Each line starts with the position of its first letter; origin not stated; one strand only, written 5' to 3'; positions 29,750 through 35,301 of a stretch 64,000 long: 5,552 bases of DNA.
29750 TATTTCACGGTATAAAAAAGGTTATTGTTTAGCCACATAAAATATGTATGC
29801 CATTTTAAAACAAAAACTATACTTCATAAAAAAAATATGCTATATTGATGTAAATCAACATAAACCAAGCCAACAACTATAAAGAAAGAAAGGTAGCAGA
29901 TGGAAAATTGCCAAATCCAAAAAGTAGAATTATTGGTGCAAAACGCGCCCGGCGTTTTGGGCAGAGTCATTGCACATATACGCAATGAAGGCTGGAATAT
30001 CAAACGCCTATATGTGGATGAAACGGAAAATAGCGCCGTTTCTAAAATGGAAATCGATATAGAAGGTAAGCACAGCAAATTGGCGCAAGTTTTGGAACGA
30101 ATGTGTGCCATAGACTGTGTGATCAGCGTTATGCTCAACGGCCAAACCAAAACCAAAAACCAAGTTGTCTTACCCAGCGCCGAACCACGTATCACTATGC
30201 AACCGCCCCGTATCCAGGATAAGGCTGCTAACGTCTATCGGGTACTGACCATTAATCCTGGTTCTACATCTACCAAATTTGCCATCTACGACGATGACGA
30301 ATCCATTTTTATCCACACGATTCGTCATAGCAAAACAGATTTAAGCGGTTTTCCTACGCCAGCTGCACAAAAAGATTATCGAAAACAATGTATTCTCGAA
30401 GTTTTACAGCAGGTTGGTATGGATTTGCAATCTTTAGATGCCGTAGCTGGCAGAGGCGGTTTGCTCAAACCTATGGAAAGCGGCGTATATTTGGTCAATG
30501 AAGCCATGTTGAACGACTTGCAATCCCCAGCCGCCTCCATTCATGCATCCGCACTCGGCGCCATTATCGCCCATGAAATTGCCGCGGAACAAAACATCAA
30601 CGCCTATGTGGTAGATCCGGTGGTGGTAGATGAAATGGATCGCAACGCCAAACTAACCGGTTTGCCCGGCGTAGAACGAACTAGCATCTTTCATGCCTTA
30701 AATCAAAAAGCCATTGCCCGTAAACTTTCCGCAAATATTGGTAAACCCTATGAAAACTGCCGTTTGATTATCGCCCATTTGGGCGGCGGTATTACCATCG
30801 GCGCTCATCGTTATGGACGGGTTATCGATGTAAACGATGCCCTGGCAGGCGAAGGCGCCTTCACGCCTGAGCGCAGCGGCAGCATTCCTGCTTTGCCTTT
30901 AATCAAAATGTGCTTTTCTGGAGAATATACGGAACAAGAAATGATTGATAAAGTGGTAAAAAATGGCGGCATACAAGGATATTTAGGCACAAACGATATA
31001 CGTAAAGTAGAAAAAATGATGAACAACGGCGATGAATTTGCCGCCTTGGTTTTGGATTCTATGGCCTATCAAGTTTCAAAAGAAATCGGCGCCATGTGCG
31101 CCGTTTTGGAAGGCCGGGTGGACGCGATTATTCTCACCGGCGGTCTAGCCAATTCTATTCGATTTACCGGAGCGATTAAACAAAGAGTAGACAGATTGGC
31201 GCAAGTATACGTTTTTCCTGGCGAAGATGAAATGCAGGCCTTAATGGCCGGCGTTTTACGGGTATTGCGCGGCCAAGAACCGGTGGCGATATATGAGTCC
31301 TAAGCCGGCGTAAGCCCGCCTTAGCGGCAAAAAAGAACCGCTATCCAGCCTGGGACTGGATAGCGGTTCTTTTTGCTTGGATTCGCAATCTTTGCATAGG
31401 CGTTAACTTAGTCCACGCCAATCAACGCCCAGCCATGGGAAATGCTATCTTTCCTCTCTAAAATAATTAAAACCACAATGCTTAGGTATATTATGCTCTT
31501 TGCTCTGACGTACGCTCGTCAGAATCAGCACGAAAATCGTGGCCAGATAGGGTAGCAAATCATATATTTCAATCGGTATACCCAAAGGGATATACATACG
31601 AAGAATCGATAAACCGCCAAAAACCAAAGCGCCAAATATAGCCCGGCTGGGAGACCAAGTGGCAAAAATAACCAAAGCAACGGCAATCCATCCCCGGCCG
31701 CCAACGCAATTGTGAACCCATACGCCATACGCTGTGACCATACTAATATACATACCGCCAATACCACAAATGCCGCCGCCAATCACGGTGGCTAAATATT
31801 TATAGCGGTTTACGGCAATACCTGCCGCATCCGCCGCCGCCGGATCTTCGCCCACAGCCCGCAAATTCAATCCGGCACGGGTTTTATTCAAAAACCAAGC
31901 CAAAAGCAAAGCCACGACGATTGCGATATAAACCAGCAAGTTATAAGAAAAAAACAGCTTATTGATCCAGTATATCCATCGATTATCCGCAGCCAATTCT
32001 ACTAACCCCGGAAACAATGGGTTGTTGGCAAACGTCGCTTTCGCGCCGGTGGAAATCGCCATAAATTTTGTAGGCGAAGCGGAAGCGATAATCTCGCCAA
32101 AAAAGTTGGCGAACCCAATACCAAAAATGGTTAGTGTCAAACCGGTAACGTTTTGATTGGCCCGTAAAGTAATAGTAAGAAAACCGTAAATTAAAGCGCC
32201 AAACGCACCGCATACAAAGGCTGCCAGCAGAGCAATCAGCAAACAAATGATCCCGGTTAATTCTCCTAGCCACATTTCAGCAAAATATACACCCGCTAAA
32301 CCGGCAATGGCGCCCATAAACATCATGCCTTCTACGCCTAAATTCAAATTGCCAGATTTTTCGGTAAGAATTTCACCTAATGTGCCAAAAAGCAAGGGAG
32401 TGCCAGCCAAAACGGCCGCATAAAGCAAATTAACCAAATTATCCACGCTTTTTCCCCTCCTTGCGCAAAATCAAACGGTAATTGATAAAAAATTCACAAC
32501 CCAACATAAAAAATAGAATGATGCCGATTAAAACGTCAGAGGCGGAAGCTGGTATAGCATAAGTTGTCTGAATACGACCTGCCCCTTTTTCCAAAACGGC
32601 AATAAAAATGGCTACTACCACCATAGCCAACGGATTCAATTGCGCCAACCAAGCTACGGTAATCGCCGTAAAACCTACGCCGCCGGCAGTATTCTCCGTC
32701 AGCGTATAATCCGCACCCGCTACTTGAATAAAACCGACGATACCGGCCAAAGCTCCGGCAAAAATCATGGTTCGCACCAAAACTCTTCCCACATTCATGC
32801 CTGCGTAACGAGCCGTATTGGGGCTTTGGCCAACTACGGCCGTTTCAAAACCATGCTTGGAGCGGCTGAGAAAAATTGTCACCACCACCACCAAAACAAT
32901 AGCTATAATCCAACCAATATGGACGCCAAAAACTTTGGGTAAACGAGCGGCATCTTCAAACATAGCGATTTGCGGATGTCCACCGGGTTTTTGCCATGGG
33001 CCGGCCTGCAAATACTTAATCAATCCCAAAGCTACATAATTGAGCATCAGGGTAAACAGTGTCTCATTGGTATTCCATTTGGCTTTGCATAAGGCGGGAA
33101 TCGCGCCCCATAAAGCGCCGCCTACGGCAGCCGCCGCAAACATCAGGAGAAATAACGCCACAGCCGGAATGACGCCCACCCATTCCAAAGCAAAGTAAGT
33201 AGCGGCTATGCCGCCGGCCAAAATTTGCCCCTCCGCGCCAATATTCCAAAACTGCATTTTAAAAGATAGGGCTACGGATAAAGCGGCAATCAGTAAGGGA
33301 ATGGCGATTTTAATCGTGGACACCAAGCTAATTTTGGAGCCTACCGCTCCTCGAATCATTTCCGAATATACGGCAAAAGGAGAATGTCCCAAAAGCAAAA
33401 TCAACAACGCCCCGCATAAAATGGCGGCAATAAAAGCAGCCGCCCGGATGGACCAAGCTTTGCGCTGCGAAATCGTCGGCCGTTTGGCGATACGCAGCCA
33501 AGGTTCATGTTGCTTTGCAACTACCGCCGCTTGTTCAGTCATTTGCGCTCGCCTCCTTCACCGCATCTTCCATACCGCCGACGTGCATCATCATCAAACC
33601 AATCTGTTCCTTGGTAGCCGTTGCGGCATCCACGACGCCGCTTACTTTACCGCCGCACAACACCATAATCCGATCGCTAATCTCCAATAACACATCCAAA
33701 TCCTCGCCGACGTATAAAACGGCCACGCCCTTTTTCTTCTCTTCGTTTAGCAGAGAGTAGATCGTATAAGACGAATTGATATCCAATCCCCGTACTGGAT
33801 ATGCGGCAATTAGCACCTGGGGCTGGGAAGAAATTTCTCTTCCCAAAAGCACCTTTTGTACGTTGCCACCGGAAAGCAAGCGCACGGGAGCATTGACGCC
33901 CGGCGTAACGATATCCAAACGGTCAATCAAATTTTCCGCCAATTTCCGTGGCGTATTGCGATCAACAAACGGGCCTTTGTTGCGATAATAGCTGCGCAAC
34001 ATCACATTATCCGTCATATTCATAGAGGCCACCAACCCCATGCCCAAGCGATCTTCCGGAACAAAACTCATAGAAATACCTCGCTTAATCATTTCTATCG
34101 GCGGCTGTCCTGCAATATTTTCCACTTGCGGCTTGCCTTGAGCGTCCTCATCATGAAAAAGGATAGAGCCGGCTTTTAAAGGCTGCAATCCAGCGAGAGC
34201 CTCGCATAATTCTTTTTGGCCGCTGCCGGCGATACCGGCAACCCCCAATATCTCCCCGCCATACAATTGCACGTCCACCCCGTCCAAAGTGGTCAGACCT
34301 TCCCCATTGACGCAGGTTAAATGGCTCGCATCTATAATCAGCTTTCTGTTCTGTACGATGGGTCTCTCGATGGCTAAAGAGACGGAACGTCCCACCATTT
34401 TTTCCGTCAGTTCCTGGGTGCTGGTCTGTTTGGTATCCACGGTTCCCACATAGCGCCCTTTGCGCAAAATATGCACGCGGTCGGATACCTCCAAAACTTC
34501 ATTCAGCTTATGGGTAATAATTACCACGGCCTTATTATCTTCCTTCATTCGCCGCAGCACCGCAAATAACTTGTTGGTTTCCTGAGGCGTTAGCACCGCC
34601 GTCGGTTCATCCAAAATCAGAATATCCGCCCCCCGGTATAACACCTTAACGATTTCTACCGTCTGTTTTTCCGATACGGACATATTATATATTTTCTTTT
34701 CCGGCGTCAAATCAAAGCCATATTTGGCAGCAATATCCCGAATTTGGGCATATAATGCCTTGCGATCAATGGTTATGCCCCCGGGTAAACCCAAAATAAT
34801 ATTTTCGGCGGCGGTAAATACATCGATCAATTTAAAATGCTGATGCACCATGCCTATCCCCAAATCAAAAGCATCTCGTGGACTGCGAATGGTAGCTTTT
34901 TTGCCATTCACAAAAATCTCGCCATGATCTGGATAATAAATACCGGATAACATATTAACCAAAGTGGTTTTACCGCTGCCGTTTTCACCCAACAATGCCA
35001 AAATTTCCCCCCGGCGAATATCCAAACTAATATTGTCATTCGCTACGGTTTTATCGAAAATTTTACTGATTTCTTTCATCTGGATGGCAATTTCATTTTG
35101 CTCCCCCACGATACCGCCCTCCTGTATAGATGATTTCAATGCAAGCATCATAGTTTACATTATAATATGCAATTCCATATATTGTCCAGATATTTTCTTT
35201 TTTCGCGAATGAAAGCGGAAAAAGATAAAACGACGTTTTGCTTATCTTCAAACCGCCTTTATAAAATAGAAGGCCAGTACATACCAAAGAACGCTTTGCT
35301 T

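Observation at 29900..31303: ACT-domain fused to a butyrate-kinase-type acyl kinase, with no partner phosphotransacylase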

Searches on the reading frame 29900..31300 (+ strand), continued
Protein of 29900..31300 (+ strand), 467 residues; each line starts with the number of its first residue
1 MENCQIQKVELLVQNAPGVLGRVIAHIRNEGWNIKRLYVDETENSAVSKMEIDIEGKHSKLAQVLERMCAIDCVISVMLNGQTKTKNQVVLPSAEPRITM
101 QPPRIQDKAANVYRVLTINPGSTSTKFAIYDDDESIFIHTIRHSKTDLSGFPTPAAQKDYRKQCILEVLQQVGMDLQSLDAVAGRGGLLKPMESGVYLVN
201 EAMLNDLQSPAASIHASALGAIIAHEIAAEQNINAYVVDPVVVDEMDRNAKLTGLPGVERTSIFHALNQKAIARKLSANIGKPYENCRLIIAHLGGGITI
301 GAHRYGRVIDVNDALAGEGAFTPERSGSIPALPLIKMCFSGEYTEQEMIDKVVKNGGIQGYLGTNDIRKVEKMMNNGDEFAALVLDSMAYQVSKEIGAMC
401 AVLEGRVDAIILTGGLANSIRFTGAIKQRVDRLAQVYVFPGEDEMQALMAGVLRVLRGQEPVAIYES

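Call 60: find_encoding_contigs(protein=P0006, flank=10000, max_places=1)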
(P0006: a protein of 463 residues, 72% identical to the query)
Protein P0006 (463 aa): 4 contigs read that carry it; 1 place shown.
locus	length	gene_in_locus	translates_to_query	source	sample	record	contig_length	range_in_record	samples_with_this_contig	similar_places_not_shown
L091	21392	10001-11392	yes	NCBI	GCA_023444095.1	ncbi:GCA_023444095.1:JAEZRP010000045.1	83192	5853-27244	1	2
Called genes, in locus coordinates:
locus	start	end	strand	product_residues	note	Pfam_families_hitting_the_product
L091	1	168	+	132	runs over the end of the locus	-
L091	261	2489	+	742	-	-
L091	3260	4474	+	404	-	-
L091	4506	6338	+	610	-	-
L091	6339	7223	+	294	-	-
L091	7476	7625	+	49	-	-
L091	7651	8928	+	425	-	PF00817:IMS, PF11799:IMS_C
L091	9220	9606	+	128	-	PF06541:ABC_trans_CmpB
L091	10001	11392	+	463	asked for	PF22629:ACT_AHAS_ss, PF00871:Acetate_kinase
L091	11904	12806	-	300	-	PF00294:PfkB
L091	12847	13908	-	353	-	PF00356:LacI, PF00532:Peripla_BP_1, PF13407:Peripla_BP_4, PF13377:Peripla_BP_3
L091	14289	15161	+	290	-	PF01156:IU_nuc_hydro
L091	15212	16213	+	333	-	PF19300:BPD_transp_1_N (weak), PF00528:BPD_transp_1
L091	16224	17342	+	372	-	PF12911:OppC_N, PF00528:BPD_transp_1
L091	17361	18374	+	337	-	PF00005:ABC_tran, PF13304:AAA_21 (faint), PF08352:oligo_HPY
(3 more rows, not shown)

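Call 77: search_protein_families(library=pfam, proteins=[L086:4898-5980:+, L086:7691-9976:+], max_evalue=0.00001)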
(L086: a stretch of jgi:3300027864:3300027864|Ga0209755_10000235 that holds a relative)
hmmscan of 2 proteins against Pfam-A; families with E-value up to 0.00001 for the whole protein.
L086:4898-5980:+ (361 aa): 1 family
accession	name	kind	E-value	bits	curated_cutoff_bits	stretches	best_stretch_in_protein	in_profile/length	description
PF01063.24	Aminotran_4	-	2.9e-34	119.3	28.5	1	70-316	2-222/223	Amino-transferase class IV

L086:7691-9976:+ (762 aa): 1 family
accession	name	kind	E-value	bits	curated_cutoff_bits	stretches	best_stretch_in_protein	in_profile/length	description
PF00330.25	Aconitase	-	6e-88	296.3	28.7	1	49-474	3-462/463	Aconitase family (aconitate hydratase)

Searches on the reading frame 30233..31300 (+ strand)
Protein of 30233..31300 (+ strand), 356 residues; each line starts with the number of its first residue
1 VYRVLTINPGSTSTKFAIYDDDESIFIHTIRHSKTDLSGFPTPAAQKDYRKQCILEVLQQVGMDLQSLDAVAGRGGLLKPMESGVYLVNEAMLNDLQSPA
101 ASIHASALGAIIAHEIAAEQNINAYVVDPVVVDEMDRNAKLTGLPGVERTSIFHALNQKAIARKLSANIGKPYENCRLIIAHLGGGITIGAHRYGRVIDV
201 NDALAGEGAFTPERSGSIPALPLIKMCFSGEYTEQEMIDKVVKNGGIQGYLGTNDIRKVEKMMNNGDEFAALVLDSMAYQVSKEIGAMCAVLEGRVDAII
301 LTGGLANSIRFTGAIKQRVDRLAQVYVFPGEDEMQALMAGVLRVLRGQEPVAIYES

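Call 16: search_solved_structures(query=window:30233-31300:+, max_evalue=1e-10, show_alignments=1)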
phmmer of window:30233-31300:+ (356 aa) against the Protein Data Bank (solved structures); distinct sequences matched with E-value up to 1e-10: 19.
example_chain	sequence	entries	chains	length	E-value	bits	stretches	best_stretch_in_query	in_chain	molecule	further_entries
1x9j_A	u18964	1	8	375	1.4e-107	362.9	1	2-352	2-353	Probable butyrate kinase 2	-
1saz_A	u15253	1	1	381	1.5e-107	362.8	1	2-352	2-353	Probable butyrate kinase 2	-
2iir_A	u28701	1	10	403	4.6e-21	78.5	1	63-308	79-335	Acetate kinase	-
6ioy_A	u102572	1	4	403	4.1e-17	65.5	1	146-312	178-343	Acetate kinase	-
1tuu_A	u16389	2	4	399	1.9e-16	63.3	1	151-308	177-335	Acetate kinase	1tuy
1g99_A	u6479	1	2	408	2e-16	63.2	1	151-308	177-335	ACETATE KINASE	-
9dv8_A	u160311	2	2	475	6e-16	61.7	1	153-306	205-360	Acetate kinase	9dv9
4ijn_A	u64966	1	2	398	5.6e-15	58.5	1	152-309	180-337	Acetate kinase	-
4dq8_A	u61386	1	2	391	1.2e-14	57.5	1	4-308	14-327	Acetate kinase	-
3p4i_A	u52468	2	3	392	4.6e-14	55.5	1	3-307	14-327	Acetate kinase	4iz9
3r9p_A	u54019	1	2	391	1.4e-13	53.9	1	3-307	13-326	AckA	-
3sk3_A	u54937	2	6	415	2.2e-13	53.3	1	154-309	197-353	Acetate kinase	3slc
4xh5_A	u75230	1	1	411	5.6e-13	51.9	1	98-309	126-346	Propionate kinase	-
4fwl_A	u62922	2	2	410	8e-13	51.4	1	146-309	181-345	Propionate kinase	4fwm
4xh1_A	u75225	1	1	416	8.4e-13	51.3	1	146-309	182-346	Propionate kinase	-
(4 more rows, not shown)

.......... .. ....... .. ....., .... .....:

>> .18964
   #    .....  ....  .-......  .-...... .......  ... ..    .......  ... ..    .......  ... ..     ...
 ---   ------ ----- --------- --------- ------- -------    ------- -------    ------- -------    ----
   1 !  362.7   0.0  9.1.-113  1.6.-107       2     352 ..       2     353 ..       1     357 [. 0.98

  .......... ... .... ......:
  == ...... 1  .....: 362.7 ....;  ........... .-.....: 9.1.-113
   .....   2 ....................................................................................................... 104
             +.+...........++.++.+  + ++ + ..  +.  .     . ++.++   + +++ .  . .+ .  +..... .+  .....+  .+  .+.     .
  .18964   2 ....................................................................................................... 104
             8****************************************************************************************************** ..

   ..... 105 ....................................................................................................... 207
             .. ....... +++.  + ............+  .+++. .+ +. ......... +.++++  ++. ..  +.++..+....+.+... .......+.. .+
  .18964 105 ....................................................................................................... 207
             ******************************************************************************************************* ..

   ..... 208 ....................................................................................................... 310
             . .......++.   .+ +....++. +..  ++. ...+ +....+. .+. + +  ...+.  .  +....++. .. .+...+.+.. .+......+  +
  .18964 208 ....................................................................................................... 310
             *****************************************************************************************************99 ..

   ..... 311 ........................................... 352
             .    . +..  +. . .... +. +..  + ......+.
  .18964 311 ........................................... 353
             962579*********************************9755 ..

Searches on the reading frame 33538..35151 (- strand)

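Call 12: search_protein_families(library=ncbifam, proteins=[window:33538-35151:-], max_evalue=0.00001)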
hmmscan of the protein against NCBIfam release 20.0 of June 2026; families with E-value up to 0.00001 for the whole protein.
window:33538-35151:- (538 aa): 187 families (the best 25 are shown)
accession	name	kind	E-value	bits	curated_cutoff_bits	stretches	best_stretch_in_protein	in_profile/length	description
NF047930.1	ABC_ATP_B6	equivalog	4.1e-121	405.1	670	1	23-522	3-509/510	putative B6 ABC transporter ATP-binding protein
NF010069.0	PRK13549.1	equivalog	1.9e-105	353.2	699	1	21-517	4-497/513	xylose ABC transporter ATP-binding protein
NF008442.0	PRK11288.1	equivalog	2.5e-103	346.1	689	1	19-517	4-491/504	L-arabinose ABC transporter ATP-binding protein AraG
NF008215.0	PRK10982.1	equivalog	8.3e-101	338.1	828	1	17-517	8-498/506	galactose/methyl galactoside ABC transporter ATP-binding protein MglA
NF008030.0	PRK10762.1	equivalog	1.2e-97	327.7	745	1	22-527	4-495/501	ribose ABC transporter ATP-binding protein RbsA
NF041861.1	YtfR_transport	equivalog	1.7e-95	320.3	850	1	24-514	3-483/492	galactofuranose ABC transporter, ATP-binding protein YtfR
NF007253.0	PRK09700.1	equivalog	2.7e-94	316.6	772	1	22-517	5-502/510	D-allose ABC transporter ATP-binding protein AlsA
NF040905.2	GguA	equivalog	8.4e-94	314.7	810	1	23-518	2-497/500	multiple monosaccharide ABC transporter ATP-binding protein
TIGR02633.1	xylG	equivalog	1.1e-92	311.2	723.65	1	23-517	2-495/500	D-xylose ABC transporter ATP-binding protein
NF011967.0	PRK15439.1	equivalog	7e-91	305.2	586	1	20-518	9-496/510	autoinducer 2 ABC transporter ATP-binding protein LsrA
TIGR03608.1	L_ocin_972_ABC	subfamily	5.7e-53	179.4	254.85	2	25-226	1-203/206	putative bacteriocin export ABC transporter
TIGR01188.1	drrA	subfamily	8.2e-52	176.4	312.45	2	30-254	1-221/302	daunorubicin resistance ABC transporter, ATP-binding protein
TIGR04521.1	ECF_ATPase_2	equivalog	1.6e-50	171.8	330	2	26-250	4-241/279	energy-coupling factor transporter ATPase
TIGR00968.1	3a0106s01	subfamily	5e-48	163.7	342.75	2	23-247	1-221/237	sulfate ABC transporter ATP-binding protein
NF010068.0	PRK13548.1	equivalog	2.1e-47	161.5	261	2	20-257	3-244/261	heme ABC transporter ATP-binding protein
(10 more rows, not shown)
